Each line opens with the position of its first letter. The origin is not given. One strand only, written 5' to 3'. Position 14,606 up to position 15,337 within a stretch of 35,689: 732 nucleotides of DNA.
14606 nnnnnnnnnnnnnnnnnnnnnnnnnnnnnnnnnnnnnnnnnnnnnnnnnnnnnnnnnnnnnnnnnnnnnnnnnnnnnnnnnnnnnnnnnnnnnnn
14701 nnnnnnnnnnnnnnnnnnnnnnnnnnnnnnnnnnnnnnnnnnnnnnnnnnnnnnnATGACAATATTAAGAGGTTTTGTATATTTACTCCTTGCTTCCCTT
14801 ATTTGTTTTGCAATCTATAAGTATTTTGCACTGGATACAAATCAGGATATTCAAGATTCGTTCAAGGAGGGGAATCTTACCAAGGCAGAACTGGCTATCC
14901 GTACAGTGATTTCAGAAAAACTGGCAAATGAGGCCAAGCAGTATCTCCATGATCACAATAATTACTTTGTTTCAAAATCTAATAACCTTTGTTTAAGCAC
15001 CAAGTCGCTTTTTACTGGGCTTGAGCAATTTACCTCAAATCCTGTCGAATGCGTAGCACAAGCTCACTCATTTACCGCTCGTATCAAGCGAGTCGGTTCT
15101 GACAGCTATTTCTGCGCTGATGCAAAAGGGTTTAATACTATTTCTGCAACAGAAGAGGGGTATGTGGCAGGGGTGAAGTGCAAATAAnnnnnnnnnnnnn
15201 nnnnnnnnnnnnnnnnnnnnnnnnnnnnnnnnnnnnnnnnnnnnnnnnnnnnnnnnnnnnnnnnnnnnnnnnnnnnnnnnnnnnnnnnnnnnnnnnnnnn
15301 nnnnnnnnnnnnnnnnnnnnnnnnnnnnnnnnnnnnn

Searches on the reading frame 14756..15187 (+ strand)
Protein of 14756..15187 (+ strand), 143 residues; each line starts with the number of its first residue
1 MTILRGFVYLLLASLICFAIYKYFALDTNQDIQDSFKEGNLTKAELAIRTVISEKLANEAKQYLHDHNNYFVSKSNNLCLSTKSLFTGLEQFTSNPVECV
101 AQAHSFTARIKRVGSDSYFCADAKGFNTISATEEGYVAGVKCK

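Call 6: search_protein_families(library=pfam, proteins=[window:14756-15187:+], max_evalue=0.01)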
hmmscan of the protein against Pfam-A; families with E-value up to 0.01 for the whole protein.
window:14756-15187:+ (143 aa): 0 families

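Call 49: search_protein_families(library=ncbifam, proteins=[window:14756-15187:+], max_evalue=0.01)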
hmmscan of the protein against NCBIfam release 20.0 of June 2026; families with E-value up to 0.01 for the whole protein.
window:14756-15187:+ (143 aa): 0 families
